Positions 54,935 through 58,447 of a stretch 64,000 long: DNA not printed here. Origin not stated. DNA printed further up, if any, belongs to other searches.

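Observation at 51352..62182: Hdr-MetF methylene-H4F reductase cluster with tandemly duplicated, double-module HdrA-MvhD pairs and an unusual gene order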

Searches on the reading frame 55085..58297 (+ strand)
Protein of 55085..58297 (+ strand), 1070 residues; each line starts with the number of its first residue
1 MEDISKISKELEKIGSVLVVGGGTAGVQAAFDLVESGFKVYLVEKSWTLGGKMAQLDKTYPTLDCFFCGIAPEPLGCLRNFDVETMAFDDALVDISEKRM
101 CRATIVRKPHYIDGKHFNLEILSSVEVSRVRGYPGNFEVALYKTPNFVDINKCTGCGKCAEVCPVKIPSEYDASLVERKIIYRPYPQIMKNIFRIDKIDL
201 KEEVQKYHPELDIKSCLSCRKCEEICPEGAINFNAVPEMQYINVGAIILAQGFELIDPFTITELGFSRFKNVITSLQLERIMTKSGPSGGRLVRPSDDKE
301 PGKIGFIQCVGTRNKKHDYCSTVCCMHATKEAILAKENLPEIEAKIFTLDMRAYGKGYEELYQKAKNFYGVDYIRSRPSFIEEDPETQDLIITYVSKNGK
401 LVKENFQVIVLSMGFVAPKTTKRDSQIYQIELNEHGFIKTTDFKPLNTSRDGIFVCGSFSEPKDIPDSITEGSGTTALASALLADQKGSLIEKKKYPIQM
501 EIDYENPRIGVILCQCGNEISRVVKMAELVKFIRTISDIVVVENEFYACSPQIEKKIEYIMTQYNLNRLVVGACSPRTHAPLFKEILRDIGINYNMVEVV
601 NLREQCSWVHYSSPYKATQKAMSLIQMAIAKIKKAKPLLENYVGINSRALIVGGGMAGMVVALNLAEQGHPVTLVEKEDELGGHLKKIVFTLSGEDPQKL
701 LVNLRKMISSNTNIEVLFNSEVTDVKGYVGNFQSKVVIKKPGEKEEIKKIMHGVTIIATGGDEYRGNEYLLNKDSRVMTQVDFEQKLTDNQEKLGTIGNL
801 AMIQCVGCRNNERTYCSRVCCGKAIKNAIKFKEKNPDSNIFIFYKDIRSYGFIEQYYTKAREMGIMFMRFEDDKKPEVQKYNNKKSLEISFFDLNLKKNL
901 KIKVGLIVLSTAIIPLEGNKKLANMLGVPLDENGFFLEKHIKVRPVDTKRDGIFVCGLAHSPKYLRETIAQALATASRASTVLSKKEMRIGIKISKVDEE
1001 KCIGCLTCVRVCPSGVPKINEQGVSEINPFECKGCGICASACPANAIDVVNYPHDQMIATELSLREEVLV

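Call 3: search_protein_families(library=pfam, proteins=[window:55085-58297:+], max_evalue=0.001)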
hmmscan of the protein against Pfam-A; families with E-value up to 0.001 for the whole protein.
window:55085-58297:+ (1070 aa): 32 families (the best 25 are shown)
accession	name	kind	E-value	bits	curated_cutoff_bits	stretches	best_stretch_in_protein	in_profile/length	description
PF07992.20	Pyr_redox_2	-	1.7e-22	80.7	26.1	2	649-763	3-111/291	Pyridine nucleotide-disulphide oxidoreductase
PF00037.32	Fer4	-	5.4e-22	77.1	21.1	3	996-1016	2-22/24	4Fe-4S binding domain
PF13450.12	NAD_binding_8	-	4.2e-17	62.6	21.9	2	651-690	1-40/68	NAD(P)-binding Rossmann-like domain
PF12838.12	Fer4_7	-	4.9e-17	62.6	27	3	1001-1046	1-52/52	4Fe-4S dicluster domain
PF13237.11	Fer4_10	-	1.4e-15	57.3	25.5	2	997-1043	4-53/53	4Fe-4S dicluster domain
PF01266.30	DAO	-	1.5e-15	58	27.9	2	649-683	2-36/353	FAD dependent oxidoreductase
PF12837.12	Fer4_6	-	1.7e-15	56.6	25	3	996-1017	3-24/24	4Fe-4S binding domain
PF12831.13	FAD_oxidored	-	8.4e-15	55.4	27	2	17-54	2-39/416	FAD dependent oxidoreductase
PF13484.11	Fer4_16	-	8.5e-15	55.7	30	0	152-182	1-31/66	4Fe-4S double cluster binding domain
PF12797.12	Fer4_2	-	1.6e-14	53.2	24.5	2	996-1014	4-22/22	4Fe-4S binding domain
PF00890.30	FAD_binding_2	-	1.3e-13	51.4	20.4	2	649-685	2-38/414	FAD binding domain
PF13187.11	Fer4_9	-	6.4e-12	45.8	27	2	1001-1047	1-52/52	4Fe-4S dicluster domain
PF14697.11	Fer4_21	-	6.9e-11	42.6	35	1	996-1048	2-58/59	4Fe-4S dicluster domain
PF13183.11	Fer4_8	-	1.1e-10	42.3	27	1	150-229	2-67/68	4Fe-4S dicluster domain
PF13738.12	Pyr_redox_3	-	5.2e-10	39.5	30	1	646-761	164-267/305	Pyridine nucleotide-disulphide oxidoreductase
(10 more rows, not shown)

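Call 13: search_solved_structures(query=window:55085-58297:+, max_evalue=0.001, show_alignments=1)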
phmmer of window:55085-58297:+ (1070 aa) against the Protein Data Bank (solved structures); distinct sequences matched with E-value up to 0.001: 54.
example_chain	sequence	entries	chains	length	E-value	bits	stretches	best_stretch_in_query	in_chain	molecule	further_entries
5odc_A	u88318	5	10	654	1.7e-153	516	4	114-422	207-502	Heterodisulfide reductase, subunit A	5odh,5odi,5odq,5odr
8rvu_a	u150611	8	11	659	6.7e-147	494.2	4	113-418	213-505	H(2):CoB-CoM heterodisulfide,ferredoxin reductase subunit A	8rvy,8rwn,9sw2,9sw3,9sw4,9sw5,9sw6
8rvv_A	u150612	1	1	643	1.2e-145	490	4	109-419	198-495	H(2):CoB-CoM heterodisulfide,ferredoxin reductase subunit A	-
9sfi_A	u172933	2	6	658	4.8e-129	435.1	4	115-419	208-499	CoB--CoM heterodisulfide reductase iron-sulfur subunit A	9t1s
7bkb_A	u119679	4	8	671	2.2e-121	409.7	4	109-392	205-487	CoB--CoM heterodisulfide reductase iron-sulfur subunit A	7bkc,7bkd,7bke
6tjr_A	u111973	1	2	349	2.8e-32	114.7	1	241-477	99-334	Fumarate reductase/succinate dehydrogenase flavoprotein domain protein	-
9bt4_G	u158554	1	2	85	3.3e-08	35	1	1000-1050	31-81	Pyruvate:Ferredoxin Oxidoreductase, subunit delta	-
8a8o_C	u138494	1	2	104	1.7e-07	32.7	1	996-1053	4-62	Beta-subunit of the PAPS reductase from Methanothermococcus thermolithotrophicus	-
9sw6_G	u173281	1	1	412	2.7e-07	32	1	992-1049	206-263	Polyferredoxin protein MvhB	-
9mqx_E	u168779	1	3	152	6.6e-06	27.4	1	994-1050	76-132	Fe-S-cluster-containing hydrogenase subunit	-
9sw6_H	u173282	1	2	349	9.7e-06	26.8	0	147-247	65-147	Tungsten formylmethanofuran dehydrogenase, subunit F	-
9sfi_O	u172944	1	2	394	1.1e-05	26.7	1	991-1049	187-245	Ferredoxin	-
5c4i_B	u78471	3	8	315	1.6e-05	26.1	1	995-1048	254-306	Oxalate oxidoreductase subunit delta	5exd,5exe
8ahx_B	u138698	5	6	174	1.8e-05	26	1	993-1057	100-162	Ion-translocating oxidoreductase complex subunit B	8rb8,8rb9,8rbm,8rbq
5t5i_F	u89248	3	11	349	2.6e-05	25.4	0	992-1051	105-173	Tungsten formylmethanofuran dehydrogenase subunit fwdF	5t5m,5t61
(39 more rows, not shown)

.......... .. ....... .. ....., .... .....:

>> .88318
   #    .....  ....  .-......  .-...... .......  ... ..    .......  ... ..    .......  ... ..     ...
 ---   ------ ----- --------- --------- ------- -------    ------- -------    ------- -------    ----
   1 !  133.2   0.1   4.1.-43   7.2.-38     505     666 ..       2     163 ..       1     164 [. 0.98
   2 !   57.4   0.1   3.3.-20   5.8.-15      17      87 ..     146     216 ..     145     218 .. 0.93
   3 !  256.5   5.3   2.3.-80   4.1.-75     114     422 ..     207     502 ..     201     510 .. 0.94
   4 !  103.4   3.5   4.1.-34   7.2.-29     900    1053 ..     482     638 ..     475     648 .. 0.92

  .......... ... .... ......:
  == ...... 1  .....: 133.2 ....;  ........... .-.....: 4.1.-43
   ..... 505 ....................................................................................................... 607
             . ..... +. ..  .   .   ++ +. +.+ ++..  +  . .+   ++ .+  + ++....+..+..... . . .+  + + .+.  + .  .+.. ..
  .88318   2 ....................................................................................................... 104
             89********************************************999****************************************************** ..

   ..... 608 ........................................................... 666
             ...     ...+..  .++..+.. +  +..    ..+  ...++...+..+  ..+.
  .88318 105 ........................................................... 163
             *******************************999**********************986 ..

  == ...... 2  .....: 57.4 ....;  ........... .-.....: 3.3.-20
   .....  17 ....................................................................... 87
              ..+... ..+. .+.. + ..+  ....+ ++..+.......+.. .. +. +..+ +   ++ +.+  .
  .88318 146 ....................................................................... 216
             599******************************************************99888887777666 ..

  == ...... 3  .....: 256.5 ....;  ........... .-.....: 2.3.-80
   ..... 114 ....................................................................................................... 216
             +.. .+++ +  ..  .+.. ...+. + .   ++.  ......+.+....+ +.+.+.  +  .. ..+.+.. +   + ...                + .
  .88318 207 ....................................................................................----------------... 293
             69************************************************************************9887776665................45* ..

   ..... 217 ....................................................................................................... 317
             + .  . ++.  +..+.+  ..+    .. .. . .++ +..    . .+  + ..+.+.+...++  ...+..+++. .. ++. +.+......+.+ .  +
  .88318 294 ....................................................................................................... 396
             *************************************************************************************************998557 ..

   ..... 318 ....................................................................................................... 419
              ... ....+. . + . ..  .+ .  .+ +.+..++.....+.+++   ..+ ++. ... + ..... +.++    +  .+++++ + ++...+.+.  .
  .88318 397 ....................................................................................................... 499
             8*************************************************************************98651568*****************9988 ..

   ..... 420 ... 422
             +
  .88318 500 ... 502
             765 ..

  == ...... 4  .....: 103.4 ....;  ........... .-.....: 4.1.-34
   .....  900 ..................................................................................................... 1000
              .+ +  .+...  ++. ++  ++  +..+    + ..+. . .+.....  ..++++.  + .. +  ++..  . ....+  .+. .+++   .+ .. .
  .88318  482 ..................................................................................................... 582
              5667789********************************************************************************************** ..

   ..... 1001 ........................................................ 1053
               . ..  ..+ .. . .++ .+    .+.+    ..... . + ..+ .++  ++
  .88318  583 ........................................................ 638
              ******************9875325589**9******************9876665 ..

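Call 22: find_homologous_proteins(query=window:55085-58297:+, max_evalue=1e-20)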
Query window:55085-58297:+ (1070 aa): 6543 proteins with E <= 1e-20 among 8000 candidates; the best 120 are listed.
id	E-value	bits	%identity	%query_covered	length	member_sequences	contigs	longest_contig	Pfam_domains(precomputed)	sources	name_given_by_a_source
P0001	0.0e+0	2367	96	100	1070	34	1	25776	PF14697.12,PF13450.13,PF07992.21,PF12837.13,PF00070.34,PF03486.21,PF13484.12,PF12838.13,PF13534.12,PF01134.29,PF01494.26,PF12831.14,PF01946.24,PF01266.31,PF01593.31,PF12797.13,PF00890.31,PF00037.33,PF13738.13,PF25160.2,PF13237.12,PF13183.12,PF13187.12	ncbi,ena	-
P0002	0.0e+0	2066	82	100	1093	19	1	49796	PF14697.12,PF17179.10,PF13450.13,PF07992.21,PF12837.13,PF00070.34,PF03486.21,PF13484.12,PF12838.13,PF01134.29,PF01494.26,PF12831.14,PF01946.24,PF01266.31,PF12797.13,PF00890.31,PF00037.33,PF13738.13,PF25160.2,PF13237.12,PF13183.12,PF13370.12,PF13187.12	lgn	-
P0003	0.0e+0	1050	45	100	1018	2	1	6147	PF14697.12,PF13450.13,PF07992.21,PF12837.13,PF00070.34,PF03486.21,PF13484.12,PF12838.13,PF13454.13,PF01134.29,PF01494.26,PF12831.14,PF01946.24,PF01266.31,PF01593.31,PF12797.13,PF00890.31,PF00037.33,PF13738.13,PF01262.28,PF13237.12,PF13183.12,PF13187.12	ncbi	-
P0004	0.0e+0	1046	46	100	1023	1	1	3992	PF14697.12,PF13450.13,PF07992.21,PF12837.13,PF00070.34,PF03486.21,PF13484.12,PF12838.13,PF01134.29,PF12831.14,PF01946.24,PF01266.31,PF12797.13,PF00890.31,PF00037.33,PF13738.13,PF01262.28,PF25160.2,PF13237.12,PF13183.12,PF13187.12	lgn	-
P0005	0.0e+0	1045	47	80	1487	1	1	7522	PF13450.13,PF07992.21,PF12837.13,PF00070.34,PF03486.21,PF13484.12,PF12800.13,PF05834.19,PF01266.31,PF14691.12,PF00890.31,PF13738.13,PF13237.12,PF12838.13,PF13454.13,PF01134.29,PF01494.26,PF12831.14,PF01946.24,PF01593.31,PF12797.13,PF00037.33,PF01262.28,PF13187.12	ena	-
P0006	0.0e+0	1039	45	100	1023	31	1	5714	PF14697.12,PF13450.13,PF07992.21,PF12837.13,PF00070.34,PF03486.21,PF13484.12,PF12838.13,PF13534.12,PF01134.29,PF01494.26,PF12831.14,PF01946.24,PF01266.31,PF12797.13,PF00890.31,PF00037.33,PF13738.13,PF01262.28,PF25160.2,PF13237.12,PF13183.12,PF13187.12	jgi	-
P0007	0.0e+0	1037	46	97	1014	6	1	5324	PF14697.12,PF13450.13,PF07992.21,PF12837.13,PF00070.34,PF03486.21,PF13484.12,PF12838.13,PF01134.29,PF12831.14,PF01946.24,PF01266.31,PF12797.13,PF00890.31,PF00037.33,PF13738.13,PF25160.2,PF13237.12,PF13187.12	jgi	jgi:heterodisulfide reductase subunit A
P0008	0.0e+0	1033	46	80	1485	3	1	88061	PF13241.13,PF13450.13,PF07992.21,PF12837.13,PF00070.34,PF03486.21,PF13484.12,PF01266.31,PF14691.12,PF00890.31,PF13738.13,PF13237.12,PF12838.13,PF13454.13,PF01134.29,PF01494.26,PF12831.14,PF01946.24,PF01593.31,PF12797.13,PF00037.33,PF01262.28,PF13187.12,PF01488.27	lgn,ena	-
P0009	0.0e+0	1032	46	80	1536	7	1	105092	PF14697.12,PF13450.13,PF07992.21,PF12837.13,PF00070.34,PF03486.21,PF12838.13,PF01134.29,PF01494.26,PF12831.14,PF01946.24,PF01266.31,PF01593.31,PF12797.13,PF14691.12,PF00890.31,PF00037.33,PF13738.13,PF01262.28,PF13237.12,PF13187.12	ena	-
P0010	0.0e+0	1031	46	82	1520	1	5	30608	PF14697.12,PF13450.13,PF07992.21,PF12837.13,PF00070.34,PF03486.21,PF12838.13,PF13454.13,PF01134.29,PF01494.26,PF12831.14,PF01946.24,PF01266.31,PF01593.31,PF12797.13,PF14691.12,PF00890.31,PF00037.33,PF13738.13,PF01262.28,PF13237.12,PF13187.12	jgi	-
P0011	0.0e+0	1031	46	82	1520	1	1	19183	PF14697.12,PF13450.13,PF07992.21,PF12837.13,PF00070.34,PF03486.21,PF12838.13,PF13454.13,PF01134.29,PF01494.26,PF12831.14,PF01946.24,PF01266.31,PF01593.31,PF12797.13,PF14691.12,PF00890.31,PF00037.33,PF13738.13,PF01262.28,PF13237.12,PF13187.12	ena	-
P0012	0.0e+0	1031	46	82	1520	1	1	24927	PF14697.12,PF13450.13,PF07992.21,PF12837.13,PF00070.34,PF03486.21,PF12838.13,PF13454.13,PF01134.29,PF01494.26,PF12831.14,PF01946.24,PF01266.31,PF01593.31,PF12797.13,PF14691.12,PF00890.31,PF00037.33,PF13738.13,PF01262.28,PF13237.12,PF13187.12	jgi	-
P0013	0.0e+0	1031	46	82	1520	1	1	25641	PF14697.12,PF13450.13,PF07992.21,PF12837.13,PF00070.34,PF03486.21,PF12838.13,PF13454.13,PF01134.29,PF01494.26,PF12831.14,PF01946.24,PF01266.31,PF01593.31,PF12797.13,PF14691.12,PF00890.31,PF00037.33,PF13738.13,PF01262.28,PF13237.12,PF13187.12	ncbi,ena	-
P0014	0.0e+0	1031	46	82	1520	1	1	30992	PF14697.12,PF13450.13,PF07992.21,PF12837.13,PF00070.34,PF03486.21,PF12838.13,PF13454.13,PF01134.29,PF01494.26,PF12831.14,PF01946.24,PF01266.31,PF01593.31,PF12797.13,PF14691.12,PF00890.31,PF00037.33,PF13738.13,PF01262.28,PF13237.12,PF13187.12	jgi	-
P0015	0.0e+0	1029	46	99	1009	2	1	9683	PF14697.12,PF13450.13,PF07992.21,PF12837.13,PF00070.34,PF03486.21,PF13484.12,PF13459.12,PF01266.31,PF00890.31,PF13738.13,PF25160.2,PF13237.12,PF12838.13,PF13454.13,PF01134.29,PF01494.26,PF12831.14,PF01946.24,PF12797.13,PF00037.33,PF01262.28,PF13183.12,PF13187.12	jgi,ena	-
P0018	0.0e+0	1025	46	98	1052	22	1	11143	PF14697.12,PF13450.13,PF07992.21,PF12837.13,PF00070.34,PF03486.21,PF13484.12,PF12838.13,PF01134.29,PF01494.26,PF12831.14,PF01946.24,PF01266.31,PF01593.31,PF12797.13,PF00890.31,PF00037.33,PF13738.13,PF25160.2,PF13237.12,PF13187.12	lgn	-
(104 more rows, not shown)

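Call 23: find_encoding_contigs(protein=P0002, flank=10000, max_places=4)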
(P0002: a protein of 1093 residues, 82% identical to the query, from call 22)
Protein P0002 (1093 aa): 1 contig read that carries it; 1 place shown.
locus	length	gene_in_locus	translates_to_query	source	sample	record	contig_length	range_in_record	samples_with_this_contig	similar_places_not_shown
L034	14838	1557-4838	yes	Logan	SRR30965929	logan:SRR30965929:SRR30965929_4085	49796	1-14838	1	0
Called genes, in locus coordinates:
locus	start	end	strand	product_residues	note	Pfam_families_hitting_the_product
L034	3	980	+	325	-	?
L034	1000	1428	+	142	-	PF02662:FlpD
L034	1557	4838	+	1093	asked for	PF12831:FAD_oxidored (weak), PF00037:Fer4 (weak), PF12837:Fer4_6 (weak), PF13237:Fer4_10, PF07992:Pyr_redox_2, PF13450:NAD_binding_8, PF12838:Fer4_7, PF13237:Fer4_10, +19 more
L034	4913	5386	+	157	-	PF02662:FlpD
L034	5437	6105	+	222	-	PF12225:DUF5981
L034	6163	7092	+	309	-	PF02219:MTHFR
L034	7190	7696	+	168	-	PF13237:Fer4_10 (faint), PF13183:Fer4_8 (weak), PF13187:Fer4_9 (weak), PF13534:Fer4_17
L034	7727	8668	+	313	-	PF02754:CCG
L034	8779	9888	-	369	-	-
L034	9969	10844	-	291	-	PF16881:LIAS_N (weak), PF04055:Radical_SAM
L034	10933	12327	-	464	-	PF00890:FAD_binding_2 (weak), PF01134:GIDA, PF01262:AlaDh_PNT_C (faint), PF07992:Pyr_redox_2, PF12831:FAD_oxidored, PF13738:Pyr_redox_3, PF00070:Pyr_redox, PF02852:Pyr_redox_dim, +3 more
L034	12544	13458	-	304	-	PF00763:THF_DHG_CYH, PF02882:THF_DHG_CYH_C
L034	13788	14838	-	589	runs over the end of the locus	PF01268:FTHFS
